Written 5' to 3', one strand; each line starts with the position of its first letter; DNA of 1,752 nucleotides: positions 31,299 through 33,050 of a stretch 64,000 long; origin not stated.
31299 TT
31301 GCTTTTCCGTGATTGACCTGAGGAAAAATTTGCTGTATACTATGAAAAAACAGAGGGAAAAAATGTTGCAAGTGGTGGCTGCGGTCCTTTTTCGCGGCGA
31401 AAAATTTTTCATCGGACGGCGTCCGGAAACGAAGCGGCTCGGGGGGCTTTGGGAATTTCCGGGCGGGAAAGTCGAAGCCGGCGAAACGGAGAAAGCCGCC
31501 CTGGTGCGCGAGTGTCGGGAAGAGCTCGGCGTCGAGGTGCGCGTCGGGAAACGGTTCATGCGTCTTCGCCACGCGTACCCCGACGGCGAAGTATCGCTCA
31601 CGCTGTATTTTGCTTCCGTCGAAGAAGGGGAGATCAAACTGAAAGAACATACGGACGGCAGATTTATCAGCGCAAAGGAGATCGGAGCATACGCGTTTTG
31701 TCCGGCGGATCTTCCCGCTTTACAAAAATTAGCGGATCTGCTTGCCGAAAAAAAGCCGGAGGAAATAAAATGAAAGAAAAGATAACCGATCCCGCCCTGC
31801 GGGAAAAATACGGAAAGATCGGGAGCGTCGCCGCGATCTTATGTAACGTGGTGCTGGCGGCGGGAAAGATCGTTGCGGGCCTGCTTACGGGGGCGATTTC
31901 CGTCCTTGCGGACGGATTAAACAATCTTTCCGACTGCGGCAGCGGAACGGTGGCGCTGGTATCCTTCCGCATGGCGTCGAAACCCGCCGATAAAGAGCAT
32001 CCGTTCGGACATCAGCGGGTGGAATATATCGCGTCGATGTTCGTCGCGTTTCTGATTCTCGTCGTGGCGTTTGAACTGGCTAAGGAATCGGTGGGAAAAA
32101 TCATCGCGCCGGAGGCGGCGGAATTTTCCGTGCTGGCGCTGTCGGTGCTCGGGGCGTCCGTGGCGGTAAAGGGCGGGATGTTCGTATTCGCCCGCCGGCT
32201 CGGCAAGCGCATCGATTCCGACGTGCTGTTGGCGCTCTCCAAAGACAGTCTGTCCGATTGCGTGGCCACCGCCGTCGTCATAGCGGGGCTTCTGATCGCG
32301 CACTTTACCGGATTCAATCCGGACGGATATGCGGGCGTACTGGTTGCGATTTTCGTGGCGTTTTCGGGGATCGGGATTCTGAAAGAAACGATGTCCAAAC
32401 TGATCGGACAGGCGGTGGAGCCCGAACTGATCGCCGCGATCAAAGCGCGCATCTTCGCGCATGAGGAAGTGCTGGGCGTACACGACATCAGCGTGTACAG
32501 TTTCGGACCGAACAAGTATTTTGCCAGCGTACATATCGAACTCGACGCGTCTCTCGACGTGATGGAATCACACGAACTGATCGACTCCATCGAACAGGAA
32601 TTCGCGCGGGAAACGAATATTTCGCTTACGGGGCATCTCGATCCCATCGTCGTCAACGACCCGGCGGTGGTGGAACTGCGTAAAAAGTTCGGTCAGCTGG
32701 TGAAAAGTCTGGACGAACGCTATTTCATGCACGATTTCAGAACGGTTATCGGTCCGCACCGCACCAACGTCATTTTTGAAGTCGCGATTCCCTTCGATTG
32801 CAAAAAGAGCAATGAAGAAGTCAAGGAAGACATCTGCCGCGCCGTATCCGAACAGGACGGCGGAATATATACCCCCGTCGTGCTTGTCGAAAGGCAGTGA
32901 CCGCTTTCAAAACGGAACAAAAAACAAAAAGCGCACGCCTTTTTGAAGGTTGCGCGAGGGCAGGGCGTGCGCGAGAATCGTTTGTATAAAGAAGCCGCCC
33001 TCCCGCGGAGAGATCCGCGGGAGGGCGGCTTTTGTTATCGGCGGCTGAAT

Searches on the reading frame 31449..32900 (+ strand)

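Call 19: search_protein_families(library=pfam, proteins=[window:31449-32900:+], max_evalue=0.00001)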
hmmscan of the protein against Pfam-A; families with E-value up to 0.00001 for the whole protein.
window:31449-32900:+ (483 aa): 2 families
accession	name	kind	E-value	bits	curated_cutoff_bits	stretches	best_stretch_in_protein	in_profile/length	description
PF01545.26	Cation_efflux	-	1.6e-43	149.2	26.6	1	127-318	2-197/198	Cation efflux family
PF16916.11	ZT_dimer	-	2.6e-13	50.2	26.7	1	324-399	2-77/78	Dimerisation domain of Zinc Transporter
